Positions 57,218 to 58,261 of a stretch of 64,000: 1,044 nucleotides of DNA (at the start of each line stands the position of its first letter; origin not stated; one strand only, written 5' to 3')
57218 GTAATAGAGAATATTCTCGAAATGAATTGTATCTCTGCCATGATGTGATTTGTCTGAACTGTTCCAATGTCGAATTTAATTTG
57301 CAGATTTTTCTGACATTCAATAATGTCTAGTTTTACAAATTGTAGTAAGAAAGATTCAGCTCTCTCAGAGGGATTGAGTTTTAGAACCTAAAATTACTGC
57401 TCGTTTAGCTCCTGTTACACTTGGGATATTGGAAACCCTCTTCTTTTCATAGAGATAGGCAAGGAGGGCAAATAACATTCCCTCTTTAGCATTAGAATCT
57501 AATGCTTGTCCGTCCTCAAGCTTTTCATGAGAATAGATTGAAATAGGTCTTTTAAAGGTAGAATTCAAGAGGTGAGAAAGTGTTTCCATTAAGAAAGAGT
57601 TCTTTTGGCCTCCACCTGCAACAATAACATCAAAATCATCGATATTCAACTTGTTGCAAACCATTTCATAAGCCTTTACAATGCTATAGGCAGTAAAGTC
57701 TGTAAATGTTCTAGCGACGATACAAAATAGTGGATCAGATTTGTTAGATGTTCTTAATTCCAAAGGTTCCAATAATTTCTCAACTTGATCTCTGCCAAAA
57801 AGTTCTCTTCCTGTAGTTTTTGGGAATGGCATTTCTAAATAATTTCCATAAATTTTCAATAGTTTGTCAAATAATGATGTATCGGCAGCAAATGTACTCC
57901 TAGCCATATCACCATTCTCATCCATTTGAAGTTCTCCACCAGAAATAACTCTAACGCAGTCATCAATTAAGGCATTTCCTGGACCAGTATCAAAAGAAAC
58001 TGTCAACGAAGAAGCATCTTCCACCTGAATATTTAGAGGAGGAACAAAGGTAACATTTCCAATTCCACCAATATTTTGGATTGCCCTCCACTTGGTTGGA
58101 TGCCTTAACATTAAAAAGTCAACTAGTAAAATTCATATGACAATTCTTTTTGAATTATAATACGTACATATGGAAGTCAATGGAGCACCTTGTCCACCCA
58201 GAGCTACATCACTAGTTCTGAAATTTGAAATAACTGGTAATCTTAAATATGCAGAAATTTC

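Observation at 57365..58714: Bacterial-type AnmK kinase gene carrying a spliceosomal intron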

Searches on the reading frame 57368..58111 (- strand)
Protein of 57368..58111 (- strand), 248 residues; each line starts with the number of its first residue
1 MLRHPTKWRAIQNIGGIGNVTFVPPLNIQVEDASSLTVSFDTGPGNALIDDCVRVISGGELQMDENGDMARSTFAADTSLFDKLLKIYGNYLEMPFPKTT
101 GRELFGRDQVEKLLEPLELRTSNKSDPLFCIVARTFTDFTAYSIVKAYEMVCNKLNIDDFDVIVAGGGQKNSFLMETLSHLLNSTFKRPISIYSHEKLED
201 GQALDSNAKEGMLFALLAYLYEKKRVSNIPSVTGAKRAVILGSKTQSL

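Call 38: list_cluster_members(proteins=[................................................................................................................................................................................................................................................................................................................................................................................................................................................, window:57368-58111:-, window:58136-58708:-, window:58853-60238:+])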
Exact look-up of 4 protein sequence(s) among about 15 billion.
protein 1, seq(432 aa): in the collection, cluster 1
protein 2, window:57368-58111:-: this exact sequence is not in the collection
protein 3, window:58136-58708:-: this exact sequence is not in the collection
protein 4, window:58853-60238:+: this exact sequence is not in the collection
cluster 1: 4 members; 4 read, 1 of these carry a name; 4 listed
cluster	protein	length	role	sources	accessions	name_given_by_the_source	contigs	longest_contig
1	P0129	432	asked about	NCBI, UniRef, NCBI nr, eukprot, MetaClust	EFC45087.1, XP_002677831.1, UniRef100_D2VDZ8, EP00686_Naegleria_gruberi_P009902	predicted protein [Naegleria gruberi] | Predicted protein n=1 Tax=Naegleria gruberi TaxID=5762 RepID=D2VDZ8_NAEGR | uncharacterized protein NAEGRDRAFT_67098 [Naegleria gruberi]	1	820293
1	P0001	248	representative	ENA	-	-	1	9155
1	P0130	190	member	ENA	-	-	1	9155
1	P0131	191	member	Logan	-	-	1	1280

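Call 53: find_related_loci(query=A1, collection=genome_contigs, flank=1000)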
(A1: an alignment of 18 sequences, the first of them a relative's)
Query A1 (432 aa) in genome_contigs; peptide patterns used: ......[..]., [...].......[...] (x = any residue, [..] = any of these).
600 stretches matched a pattern (row limit reached: there are more); 596 encode a relative of the query (tblastn E <= 1e-3); the best 80 are kept; 80 distinct loci.
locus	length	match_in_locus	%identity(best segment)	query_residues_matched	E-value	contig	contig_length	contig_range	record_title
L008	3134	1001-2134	37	6-429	2e-77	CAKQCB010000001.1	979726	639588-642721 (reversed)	MAG: uncultured Anaerolineae bacterium isolate REFINED_METABAT215_TOP10_CONTIGS_1500_ASSEMBLY_K77_MERGED__Nepal_MoBio_Fi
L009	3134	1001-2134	37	6-429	8e-77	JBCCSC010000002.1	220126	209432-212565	MAG: Chloroflexota bacterium isolate P01_D01_bin.47 k141_1407753_length_220126_cov_16.5542, whole genome shotgun sequenc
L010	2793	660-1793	37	6-429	3e-76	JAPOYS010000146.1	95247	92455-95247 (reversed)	MAG: Chloroflexota bacterium isolate COS4_bin_41 NODE_236_length_95247_cov_12.5851, whole genome shotgun sequence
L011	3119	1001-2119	37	9-429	9e-75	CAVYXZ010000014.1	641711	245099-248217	MAG: uncultured Chloroflexia bacterium isolate MFD05684.bin.2.88 genome assembly, contig: contig_79600, whole genome sho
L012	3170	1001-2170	37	5-426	5e-74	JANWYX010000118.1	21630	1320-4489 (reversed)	MAG: Caldilinea sp. isolate SKYG81 k141_263040, whole genome shotgun sequence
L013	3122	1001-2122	39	9-429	3e-73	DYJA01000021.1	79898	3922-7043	MAG TPA_asm: Candidatus Aquidulcis sp. isolate FI88_2_58_12 Afr_mines_FI88_159_length_79898_cov_4_925829, whole genome s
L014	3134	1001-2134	37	6-429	4e-72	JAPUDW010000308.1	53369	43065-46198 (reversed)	MAG: Bacteroidetes bacterium isolate labscale reactor_MAG9 NODE_488_length_53369_cov_5.910586, whole genome shotgun sequ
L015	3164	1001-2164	38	6-426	9e-72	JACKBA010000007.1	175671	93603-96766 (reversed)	MAG: Caldilineaceae bacterium isolate HK-STAS-CHLO-9 HK-STAS-CHLO-9_7, whole genome shotgun sequence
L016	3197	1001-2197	36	4-426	1e-71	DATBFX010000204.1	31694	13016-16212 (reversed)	MAG TPA_asm: Thermomicrobiales bacterium isolate SMAG_U3822 k141_6284460, whole genome shotgun sequence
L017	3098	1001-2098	35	9-429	8e-71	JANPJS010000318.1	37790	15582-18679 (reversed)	MAG: Abditibacteriaceae bacterium isolate VAR_61_metabat_366 VAR_61_k141_3524441, whole genome shotgun sequence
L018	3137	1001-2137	36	5-426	1e-70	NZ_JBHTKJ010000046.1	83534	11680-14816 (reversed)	Virgibacillus byunsanensis strain CCUG 56754 GCM70027474_66, whole genome shotgun sequence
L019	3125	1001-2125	35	6-432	1e-69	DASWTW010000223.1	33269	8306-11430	MAG TPA_asm: Herpetosiphonaceae bacterium isolate SMAG_U3586 k141_254610, whole genome shotgun sequence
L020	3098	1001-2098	37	9-429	9e-70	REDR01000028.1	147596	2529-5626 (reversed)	MAG: Anaerolineaceae bacterium isolate GEM2.Bin39 NODE_35_length_147596_cov_17.9105, whole genome shotgun sequence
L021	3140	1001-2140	35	8-426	2e-69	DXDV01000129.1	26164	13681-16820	MAG TPA_asm: Candidatus Intestinimonas stercorigallinarum isolate ChiSxjej2B14-1745 ChiSxjej2B14M5__C137735_L26164_SAMN0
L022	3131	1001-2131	35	6-431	3e-69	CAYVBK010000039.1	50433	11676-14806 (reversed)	MAG TPA_asm: uncultured Anaerolineae bacterium isolate binchicken_co44_225 genome assembly, contig: NODE_1260_length_504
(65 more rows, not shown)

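Call 54: search_protein_representatives(protein=P0129)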
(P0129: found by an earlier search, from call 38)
Query: 432 residues. Proteins with E-value up to 0.001 (for the whole library): 7235; up to 1e-10: 4423; up to 1e-30: 917. The best 150 are listed.
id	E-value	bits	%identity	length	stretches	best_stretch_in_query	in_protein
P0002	3.1e-151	520.3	61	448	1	7-432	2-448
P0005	1.4e-121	422.6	55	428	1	8-430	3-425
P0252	1.1e-76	274.7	45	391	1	9-429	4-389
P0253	9.2e-71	255.2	43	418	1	8-429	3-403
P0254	3.5e-70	253.3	42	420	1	8-429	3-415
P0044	2.1e-66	240.9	42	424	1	6-420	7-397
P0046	2.6e-66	240.6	44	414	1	8-429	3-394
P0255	9.2e-61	222.3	37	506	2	7-297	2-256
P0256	1.2e-60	222.0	41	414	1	7-427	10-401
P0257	1.7e-60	221.5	42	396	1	7-427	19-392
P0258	1.8e-59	218.1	40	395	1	7-427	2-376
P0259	4.8e-59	216.7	42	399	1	4-427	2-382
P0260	5.2e-59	216.6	41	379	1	8-428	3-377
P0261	3.5e-58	213.8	39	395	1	7-427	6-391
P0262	5.7e-58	213.1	49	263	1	8-286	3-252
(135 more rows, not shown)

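Call 55: search_solved_structures(query=P0129, show_alignments=5, max_evalue=1e-20)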
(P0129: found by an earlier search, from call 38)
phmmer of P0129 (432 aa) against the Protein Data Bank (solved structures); distinct sequences matched with E-value up to 1e-20: 6.
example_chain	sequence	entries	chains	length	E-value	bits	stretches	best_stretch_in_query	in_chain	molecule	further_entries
4zxz_A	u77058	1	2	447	5.9e-57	196.5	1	8-426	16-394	Levoglucosan kinase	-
4yh5_A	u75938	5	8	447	9.4e-51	176.1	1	8-364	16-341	Levoglucosan kinase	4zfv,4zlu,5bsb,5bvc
5tkr_A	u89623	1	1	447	9.4e-51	176.1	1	8-364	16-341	Levoglucosan kinase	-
3cqy_A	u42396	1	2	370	1.3e-42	149.3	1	5-428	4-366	Anhydro-N-acetylmuramic acid kinase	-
8bre_A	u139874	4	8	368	1e-23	87.1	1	9-426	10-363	Anhydro-N-acetylmuramic acid kinase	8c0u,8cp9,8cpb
3qbw_A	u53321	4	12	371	1.1e-23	87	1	9-426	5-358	Anhydro-N-acetylmuramic acid kinase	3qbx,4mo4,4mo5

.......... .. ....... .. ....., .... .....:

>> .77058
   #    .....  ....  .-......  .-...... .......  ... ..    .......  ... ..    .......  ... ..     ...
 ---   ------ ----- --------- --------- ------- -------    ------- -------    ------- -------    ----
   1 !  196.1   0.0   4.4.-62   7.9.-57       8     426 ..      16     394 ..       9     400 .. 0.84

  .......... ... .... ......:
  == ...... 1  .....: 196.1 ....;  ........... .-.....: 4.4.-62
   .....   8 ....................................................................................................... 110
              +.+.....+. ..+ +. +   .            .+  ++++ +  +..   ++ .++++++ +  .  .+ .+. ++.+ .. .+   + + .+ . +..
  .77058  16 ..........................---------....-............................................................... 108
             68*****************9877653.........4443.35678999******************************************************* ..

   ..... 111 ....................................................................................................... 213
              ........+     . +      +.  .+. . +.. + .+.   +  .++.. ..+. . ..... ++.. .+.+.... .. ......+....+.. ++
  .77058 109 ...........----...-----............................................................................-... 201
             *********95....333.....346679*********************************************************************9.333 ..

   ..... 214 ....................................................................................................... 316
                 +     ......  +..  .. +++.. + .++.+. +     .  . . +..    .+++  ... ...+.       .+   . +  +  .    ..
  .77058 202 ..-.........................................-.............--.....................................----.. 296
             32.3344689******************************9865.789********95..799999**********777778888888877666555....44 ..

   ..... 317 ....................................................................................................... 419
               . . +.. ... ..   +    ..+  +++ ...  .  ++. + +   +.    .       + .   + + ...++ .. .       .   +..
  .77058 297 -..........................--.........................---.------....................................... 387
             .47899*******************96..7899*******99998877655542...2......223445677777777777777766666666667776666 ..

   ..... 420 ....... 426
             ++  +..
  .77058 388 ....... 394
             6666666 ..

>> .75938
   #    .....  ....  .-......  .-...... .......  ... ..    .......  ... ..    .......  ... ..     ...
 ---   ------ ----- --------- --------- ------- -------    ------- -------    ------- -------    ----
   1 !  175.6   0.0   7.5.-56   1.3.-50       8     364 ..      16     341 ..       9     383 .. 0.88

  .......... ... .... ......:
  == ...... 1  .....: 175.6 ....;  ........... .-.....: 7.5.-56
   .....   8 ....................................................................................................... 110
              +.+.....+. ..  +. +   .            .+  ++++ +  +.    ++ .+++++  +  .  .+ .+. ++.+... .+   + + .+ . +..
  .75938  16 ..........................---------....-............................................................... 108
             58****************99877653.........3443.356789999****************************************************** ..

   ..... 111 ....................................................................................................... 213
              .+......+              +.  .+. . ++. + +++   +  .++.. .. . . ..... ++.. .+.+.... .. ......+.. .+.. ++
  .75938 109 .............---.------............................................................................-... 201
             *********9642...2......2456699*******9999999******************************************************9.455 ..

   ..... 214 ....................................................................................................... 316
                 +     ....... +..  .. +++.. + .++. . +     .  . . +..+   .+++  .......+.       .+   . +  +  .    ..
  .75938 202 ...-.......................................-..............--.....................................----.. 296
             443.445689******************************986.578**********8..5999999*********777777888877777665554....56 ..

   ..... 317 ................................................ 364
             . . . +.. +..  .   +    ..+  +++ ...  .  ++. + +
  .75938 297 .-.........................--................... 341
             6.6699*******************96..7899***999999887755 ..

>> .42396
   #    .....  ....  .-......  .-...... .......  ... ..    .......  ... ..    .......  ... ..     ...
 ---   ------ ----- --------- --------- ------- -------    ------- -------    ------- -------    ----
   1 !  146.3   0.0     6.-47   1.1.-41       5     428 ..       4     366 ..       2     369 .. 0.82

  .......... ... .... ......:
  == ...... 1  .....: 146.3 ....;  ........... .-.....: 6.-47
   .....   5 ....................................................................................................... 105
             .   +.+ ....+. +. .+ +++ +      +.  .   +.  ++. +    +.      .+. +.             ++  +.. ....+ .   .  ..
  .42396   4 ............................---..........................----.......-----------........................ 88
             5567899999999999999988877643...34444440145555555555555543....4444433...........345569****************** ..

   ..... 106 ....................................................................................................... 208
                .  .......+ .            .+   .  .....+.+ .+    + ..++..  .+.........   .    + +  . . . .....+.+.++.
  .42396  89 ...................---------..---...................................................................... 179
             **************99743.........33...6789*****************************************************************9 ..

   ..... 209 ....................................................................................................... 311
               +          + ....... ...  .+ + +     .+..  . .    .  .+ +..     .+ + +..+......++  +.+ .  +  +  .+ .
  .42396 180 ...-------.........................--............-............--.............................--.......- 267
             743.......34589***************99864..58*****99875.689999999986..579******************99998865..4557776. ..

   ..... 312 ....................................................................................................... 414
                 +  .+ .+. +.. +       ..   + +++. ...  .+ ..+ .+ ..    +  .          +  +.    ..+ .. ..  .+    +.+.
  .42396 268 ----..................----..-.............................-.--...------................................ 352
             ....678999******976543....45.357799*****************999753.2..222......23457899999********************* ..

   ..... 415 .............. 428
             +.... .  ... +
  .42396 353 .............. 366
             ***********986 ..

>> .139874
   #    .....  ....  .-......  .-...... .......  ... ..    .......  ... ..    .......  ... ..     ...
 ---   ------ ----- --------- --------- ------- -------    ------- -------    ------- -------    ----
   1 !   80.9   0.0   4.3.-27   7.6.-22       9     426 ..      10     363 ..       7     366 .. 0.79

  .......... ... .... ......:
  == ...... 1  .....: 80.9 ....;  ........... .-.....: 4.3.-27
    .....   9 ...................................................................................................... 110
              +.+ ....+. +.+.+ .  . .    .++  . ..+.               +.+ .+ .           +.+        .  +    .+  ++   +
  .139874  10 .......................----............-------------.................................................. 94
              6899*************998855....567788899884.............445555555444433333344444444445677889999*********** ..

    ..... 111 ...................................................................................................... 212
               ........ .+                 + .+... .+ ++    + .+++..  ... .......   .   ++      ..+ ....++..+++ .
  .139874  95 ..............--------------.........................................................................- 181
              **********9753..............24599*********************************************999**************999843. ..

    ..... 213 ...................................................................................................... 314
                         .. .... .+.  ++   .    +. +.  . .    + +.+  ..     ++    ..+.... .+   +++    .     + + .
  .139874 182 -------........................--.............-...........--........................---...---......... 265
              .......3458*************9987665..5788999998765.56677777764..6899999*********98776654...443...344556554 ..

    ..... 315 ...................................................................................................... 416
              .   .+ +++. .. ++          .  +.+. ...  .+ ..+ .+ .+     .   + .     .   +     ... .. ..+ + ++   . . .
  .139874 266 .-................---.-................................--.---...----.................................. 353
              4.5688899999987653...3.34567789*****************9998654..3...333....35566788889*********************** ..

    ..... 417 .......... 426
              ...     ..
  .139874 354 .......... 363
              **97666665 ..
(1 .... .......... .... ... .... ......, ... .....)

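Call 60: find_encoding_contigs(protein=P0253, flank=5000, max_places=1)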
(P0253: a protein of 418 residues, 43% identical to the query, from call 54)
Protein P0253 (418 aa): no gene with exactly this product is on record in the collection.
